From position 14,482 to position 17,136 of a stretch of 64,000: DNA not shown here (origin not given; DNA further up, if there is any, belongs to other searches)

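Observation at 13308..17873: Uncharacterised glycyl radical enzyme operon (activase - GRE - FGGY sugar kinase) with atypical Gly and Cys loops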

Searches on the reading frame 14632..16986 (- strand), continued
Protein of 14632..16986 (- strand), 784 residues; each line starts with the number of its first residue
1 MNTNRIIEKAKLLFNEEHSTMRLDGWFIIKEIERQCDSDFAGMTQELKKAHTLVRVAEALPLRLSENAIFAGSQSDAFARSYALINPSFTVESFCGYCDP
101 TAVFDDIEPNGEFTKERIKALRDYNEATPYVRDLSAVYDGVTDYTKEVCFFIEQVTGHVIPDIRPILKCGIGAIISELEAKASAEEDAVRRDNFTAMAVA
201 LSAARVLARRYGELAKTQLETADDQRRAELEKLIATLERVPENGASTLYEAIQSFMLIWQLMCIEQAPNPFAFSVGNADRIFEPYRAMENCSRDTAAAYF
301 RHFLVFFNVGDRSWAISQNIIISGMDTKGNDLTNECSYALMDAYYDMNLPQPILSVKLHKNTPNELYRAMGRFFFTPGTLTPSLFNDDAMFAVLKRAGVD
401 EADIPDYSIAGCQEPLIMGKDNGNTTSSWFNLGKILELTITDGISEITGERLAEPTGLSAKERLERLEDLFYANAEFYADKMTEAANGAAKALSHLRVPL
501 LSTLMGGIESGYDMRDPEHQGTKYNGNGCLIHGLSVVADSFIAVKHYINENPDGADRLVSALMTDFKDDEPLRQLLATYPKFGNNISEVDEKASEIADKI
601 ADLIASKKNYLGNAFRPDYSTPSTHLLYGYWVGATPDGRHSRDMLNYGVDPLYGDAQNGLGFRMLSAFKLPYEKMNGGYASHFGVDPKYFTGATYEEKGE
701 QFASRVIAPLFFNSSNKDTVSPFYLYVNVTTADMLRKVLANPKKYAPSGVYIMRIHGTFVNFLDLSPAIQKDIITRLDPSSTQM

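Call 50: search_protein_families(library=pfam, proteins=[L084:2-1117:+, L084:3081-4262:+, L085:4543-5613:+, L085:712-1146:+], max_evalue=0.01)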
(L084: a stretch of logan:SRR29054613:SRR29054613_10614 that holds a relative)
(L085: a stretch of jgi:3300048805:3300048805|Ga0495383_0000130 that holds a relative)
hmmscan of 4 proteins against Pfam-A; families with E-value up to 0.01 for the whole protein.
L084:2-1117:+ (371 aa): 2 families
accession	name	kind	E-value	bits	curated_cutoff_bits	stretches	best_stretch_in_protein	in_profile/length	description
PF01547.30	SBP_bac_1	-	7.3e-29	102.2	26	1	2-287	11-307/307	Bacterial extracellular solute-binding protein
PF13416.11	SBP_bac_8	-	9.1e-23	81.9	27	1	3-305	1-268/279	Bacterial extracellular solute-binding protein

L084:3081-4262:+ (393 aa): 0 families

L085:4543-5613:+ (356 aa): 9 families
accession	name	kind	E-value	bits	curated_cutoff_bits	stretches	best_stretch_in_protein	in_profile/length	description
PF00392.27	GntR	-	4.8e-17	61.8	27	1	21-81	3-63/64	Bacterial regulatory proteins, gntR family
PF13377.12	Peripla_BP_3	-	1.3e-06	29.1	26.5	1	204-351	3-164/167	Periplasmic binding protein-like domain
PF00532.27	Peripla_BP_1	-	0.00034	20.6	22.2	1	95-291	4-206/281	Periplasmic binding proteins and sugar binding domain of LacI family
PF13545.12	HTH_Crp_2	-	0.00041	20.7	27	1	22-77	2-56/70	Crp-like helix-turn-helix domain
PF08279.18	HTH_11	-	0.0013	19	25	1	47-73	20-47/55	HTH domain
PF25213.1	HVO_A0261_N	-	0.0019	18.5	35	1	46-83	28-64/86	HVO_A0261 N-terminal domain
PF12802.13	MarR_2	-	0.0036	17.9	27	1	47-76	25-55/61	MarR family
PF13551.12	HTH_29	-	0.0052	17.3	28.1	0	47-81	17-55/64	Winged helix-turn helix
PF01047.28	MarR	-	0.0087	16.4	24.6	0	47-77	22-52/59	MarR family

L085:712-1146:+ (144 aa): 0 families

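Call 56: find_related_loci(query=P0250, collection=metagenome_contigs, flank=9000)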
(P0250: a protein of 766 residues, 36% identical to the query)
Query P0250 (766 aa) in metagenome_contigs; peptide patterns used: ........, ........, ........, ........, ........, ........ (x = any residue, [..] = any of these).
41 stretches matched a pattern; 8 encode a relative of the query (tblastn E <= 1e-3); 8 distinct loci.
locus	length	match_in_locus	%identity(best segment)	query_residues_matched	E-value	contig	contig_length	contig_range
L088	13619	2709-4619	40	105-764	2e-145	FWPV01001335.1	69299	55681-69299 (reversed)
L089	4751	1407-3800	35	2-763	7e-142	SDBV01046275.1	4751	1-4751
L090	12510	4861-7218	35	4-763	2e-132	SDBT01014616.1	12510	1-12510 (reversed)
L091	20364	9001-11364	33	1-763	3e-126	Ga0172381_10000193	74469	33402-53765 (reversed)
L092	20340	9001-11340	30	1-763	5e-121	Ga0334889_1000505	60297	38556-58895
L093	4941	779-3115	29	26-766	2e-82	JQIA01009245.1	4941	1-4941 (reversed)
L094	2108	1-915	34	461-766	5e-46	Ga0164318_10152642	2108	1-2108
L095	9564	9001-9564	35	531-718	5e-34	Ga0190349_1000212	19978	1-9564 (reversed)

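Call 68: predict_structure(alignment_id=A1)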
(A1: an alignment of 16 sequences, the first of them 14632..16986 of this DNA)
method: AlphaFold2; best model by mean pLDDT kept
length: 784 residues; sequences in the alignment: 16
mean_pLDDT: 71.2   pTM: 0.77
mean pLDDT of the five models: 71.2, 67.4, 67.3, 59.8, 57.3
residues with pLDDT >= 90: 159; 70-90: 306; 50-70: 167; < 50: 152
segments of 3 or more residues with pLDDT < 50: 81-98, 155-157, 309-317, 350-352, 407-424, 621-666, 730-733, 745-784
pLDDT, mean of each block of 10 residues (from residue 1): 86 80 72 90 92 93 90 68 36 41 68 86 86 82 73 55 85 95 95 96 95 95 91 95 93 89 72 61 90 92 71 46 67 83 72 63 83 63 60 58 50 37 56 85 79 85 92 94 84 83 82 78 59 76 88 86 76 79 65 83 86 72 36 34 34 37 48 51 56 84 76 60 53 51 46 35 42 44 29
secondary structure, 60 per line:
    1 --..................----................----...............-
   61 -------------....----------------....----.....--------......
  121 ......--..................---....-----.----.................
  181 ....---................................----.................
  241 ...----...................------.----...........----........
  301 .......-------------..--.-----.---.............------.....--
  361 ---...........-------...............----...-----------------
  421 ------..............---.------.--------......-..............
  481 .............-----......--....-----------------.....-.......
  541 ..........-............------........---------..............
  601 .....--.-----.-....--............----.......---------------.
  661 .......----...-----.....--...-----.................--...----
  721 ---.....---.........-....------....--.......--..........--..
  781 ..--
elements in order (helices of 4 or more, strands of 3 or more residues): H3-20 H25-40 H45-59 H74-77 H94-97 H102-106 H115-126 H129-146 E150-153 H164-184 H188-219 H224-243 H248-266 H278-288 H293-307 H335-347 E354-358 H364-374 E382-386 H387-396 E427-431 H432-440 H460-465 H467-493 H499-504 H507-510 E528-532 H534-550 H552-563 H570-577 H587-605 E616-619 H622-633 H638-644 H660-667 E680-684 H695-711 E724-728 H732-740 H742-745 E752-755 E758-761 H767-776 H779-782

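Call 71: fold_search(model_id=the predicted structure, library=pdb)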
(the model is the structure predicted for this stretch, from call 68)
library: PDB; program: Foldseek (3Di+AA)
matches with E <= 10: 313; with E <= 0.001: 65
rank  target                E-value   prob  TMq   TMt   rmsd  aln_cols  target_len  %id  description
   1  1r8w_A                5.5e-29  1.00  0.77  0.76   4.9       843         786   24  Native structure of the B12-independent glycerol dehydratase from clostridium butyricum (released 2004-06-01)
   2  9rco_A                1.6e-27  1.00  0.74  0.73   5.8       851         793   21  1,2-propanediol dehydratase with 0.1 % glycerol additive (released 2025-06-11)
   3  9rcq_A                2.4e-27  1.00  0.73  0.71   6.1       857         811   21  1,2-propanediol dehydratase with no ligand additives (released 2025-06-11)
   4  9rcp_B                7.8e-27  1.00  0.74  0.73   5.8       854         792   20  1,2-propanediol dehydratase with 0.1 % 1,3-propanediol additive (released 2025-06-11)
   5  8yjo_A                2.6e-26  1.00  0.74  0.76   5.8       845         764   21  Structure of E. coli glycyl radical enzyme PflD with bound malonate (released 2024-10-02)
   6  5i2g_A                3.8e-26  1.00  0.76  0.75   5.3       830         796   22  1,2-propanediol Dehydration in Roseburia inulinivorans; Structural Basis for Substrate and Enantiomer Selectivity (released 2016-06-01)
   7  5i2g_B                5.4e-26  1.00  0.77  0.76   5.2       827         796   22  1,2-propanediol Dehydration in Roseburia inulinivorans; Structural Basis for Substrate and Enantiomer Selectivity (released 2016-06-01)
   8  9rcp_C                5.7e-26  1.00  0.73  0.72   5.8       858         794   21  1,2-propanediol dehydratase with 0.1 % 1,3-propanediol additive (released 2025-06-11)
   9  6vxc_A                2.1e-25  1.00  0.74  0.73   5.8       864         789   21  Crystal structure of hydroxyproline dehydratase (HypD) from Clostridioides difficile (released 2020-04-08)
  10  8iof_A                2.4e-25  1.00  0.73  0.72   5.7       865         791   20  Crystal structure of N-methyl-Cis-4-hydroxy-D-proline dehydratase in Clostridium sp. FS41 (released 2024-03-27)
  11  8id0                  3.6e-25  1.00  0.71  0.72   6.6       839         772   21  Crystal structure of PflD bound to 1,5-anhydromannitol-6-phosphate in Streptococcus dysgalactiae subsp. equisimilis (released 2024-10-02)
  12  2f3o_A                3.8e-25  1.00  0.71  0.72   6.5       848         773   20  Crystal Structure of a glycyl radical enzyme from Archaeoglobus fulgidus (released 2006-03-07)
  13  8iof_C                3.9e-25  1.00  0.74  0.74   5.7       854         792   19  Crystal structure of N-methyl-Cis-4-hydroxy-D-proline dehydratase in Clostridium sp. FS41 (released 2024-03-27)
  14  5i2a_A                5.8e-25  1.00  0.74  0.70   7.1       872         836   21  1,2-propanediol Dehydration in Roseburia inulinivorans; Structural Basis for Substrate and Enantiomer Selectivity (released 2016-06-01)
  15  8id1                  1.8e-24  1.00  0.76  0.76   5.5       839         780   20  Crystal structure of N-Methyl-cis-4-hydroxy-L-proline dehydratase in Intestinibacter bartlettii (released 2024-03-27)
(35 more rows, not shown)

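Call 76: predict_structure(alignment_id=A2)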
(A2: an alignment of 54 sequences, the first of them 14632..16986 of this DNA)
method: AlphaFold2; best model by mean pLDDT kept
length: 784 residues; sequences in the alignment: 54
mean_pLDDT: 92.1   pTM: 0.93
mean pLDDT of the five models: 92.1, 91.9, 90.8, 90.6, 90.2
residues with pLDDT >= 90: 597; 70-90: 154; 50-70: 33; < 50: 0
segments of 3 or more residues with pLDDT < 50: none
pLDDT, mean of each block of 10 residues (from residue 1): 93 92 90 97 97 98 96 90 59 64 86 95 95 93 91 85 98 99 98 98 98 98 96 98 98 98 91 91 98 98 92 75 97 98 92 94 97 90 94 95 96 91 90 98 95 93 97 98 96 95 97 93 92 97 97 95 97 97 96 98 97 94 84 96 92 83 91 93 87 96 93 87 88 90 83 76 81 75 65
secondary structure, 60 per line:
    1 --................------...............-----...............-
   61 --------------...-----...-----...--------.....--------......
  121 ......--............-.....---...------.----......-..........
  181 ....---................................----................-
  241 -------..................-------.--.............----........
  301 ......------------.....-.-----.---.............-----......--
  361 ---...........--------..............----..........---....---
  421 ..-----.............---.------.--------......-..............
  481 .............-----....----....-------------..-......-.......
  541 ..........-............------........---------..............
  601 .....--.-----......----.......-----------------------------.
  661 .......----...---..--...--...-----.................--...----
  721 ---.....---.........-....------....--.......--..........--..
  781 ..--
elements in order (helices of 4 or more, strands of 3 or more residues): H3-18 H25-39 H45-59 H102-106 H115-126 H129-140 H142-146 E150-152 H164-169 H171-184 H188-219 H224-239 H248-265 H278-288 H293-306 E319-323 H335-347 E353-358 H364-374 E383-386 H387-396 H401-406 E407-410 E414-417 E428-431 H432-440 H460-465 H467-493 H499-502 H507-510 E527-532 H534-550 H552-563 H570-577 H587-605 E614-619 H624-630 H660-667 E682-684 H695-711 E724-728 H732-740 H742-745 E752-755 E758-761 H767-776 H779-782

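Call 78: fold_search(model_id=the predicted structure, library=pdb)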
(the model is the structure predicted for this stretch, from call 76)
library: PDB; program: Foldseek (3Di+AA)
matches with E <= 10: 189; with E <= 0.001: 67
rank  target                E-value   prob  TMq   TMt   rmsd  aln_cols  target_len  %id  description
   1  1r8w_A                6.2e-44  1.00  0.86  0.86   4.0       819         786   25  Native structure of the B12-independent glycerol dehydratase from clostridium butyricum (released 2004-06-01)
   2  9rcq_A                3.1e-43  1.00  0.84  0.81   4.6       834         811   22  1,2-propanediol dehydratase with no ligand additives (released 2025-06-11)
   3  9rco_A                1.8e-42  1.00  0.85  0.84   4.3       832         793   22  1,2-propanediol dehydratase with 0.1 % glycerol additive (released 2025-06-11)
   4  9rcp_B                4.8e-42  1.00  0.85  0.84   4.3       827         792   22  1,2-propanediol dehydratase with 0.1 % 1,3-propanediol additive (released 2025-06-11)
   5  9rcp_C                1.2e-41  1.00  0.84  0.83   4.5       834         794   22  1,2-propanediol dehydratase with 0.1 % 1,3-propanediol additive (released 2025-06-11)
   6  5i2g_A                6.8e-41  1.00  0.85  0.84   3.8       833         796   23  1,2-propanediol Dehydration in Roseburia inulinivorans; Structural Basis for Substrate and Enantiomer Selectivity (released 2016-06-01)
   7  2f3o_A                7.8e-41  1.00  0.84  0.85   4.4       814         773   22  Crystal Structure of a glycyl radical enzyme from Archaeoglobus fulgidus (released 2006-03-07)
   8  5i2g_B                9.0e-41  1.00  0.85  0.84   4.3       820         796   23  1,2-propanediol Dehydration in Roseburia inulinivorans; Structural Basis for Substrate and Enantiomer Selectivity (released 2016-06-01)
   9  8iof_C                6.4e-40  1.00  0.84  0.83   4.5       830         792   20  Crystal structure of N-methyl-Cis-4-hydroxy-D-proline dehydratase in Clostridium sp. FS41 (released 2024-03-27)
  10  7vua_A                1.0e-39  1.00  0.84  0.84   4.5       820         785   21  Anaerobic hydroxyproline degradation involving C-N cleavage by a glycyl radical enzyme (released 2022-06-01)
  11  8iof_A                1.4e-39  1.00  0.84  0.83   4.4       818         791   21  Crystal structure of N-methyl-Cis-4-hydroxy-D-proline dehydratase in Clostridium sp. FS41 (released 2024-03-27)
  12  8id0                  2.5e-39  1.00  0.83  0.84   4.7       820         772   23  Crystal structure of PflD bound to 1,5-anhydromannitol-6-phosphate in Streptococcus dysgalactiae subsp. equisimilis (released 2024-10-02)
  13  5i2a_A                2.8e-39  1.00  0.84  0.79   6.0       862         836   22  1,2-propanediol Dehydration in Roseburia inulinivorans; Structural Basis for Substrate and Enantiomer Selectivity (released 2016-06-01)
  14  6nd3_D                3.3e-39  1.00  0.83  0.81   4.7       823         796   20  wild-type choline TMA lyase in complex with betaine aldehyde (released 2019-01-16)
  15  5i2a_B                3.7e-39  1.00  0.82  0.77   6.2       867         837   22  1,2-propanediol Dehydration in Roseburia inulinivorans; Structural Basis for Substrate and Enantiomer Selectivity (released 2016-06-01)
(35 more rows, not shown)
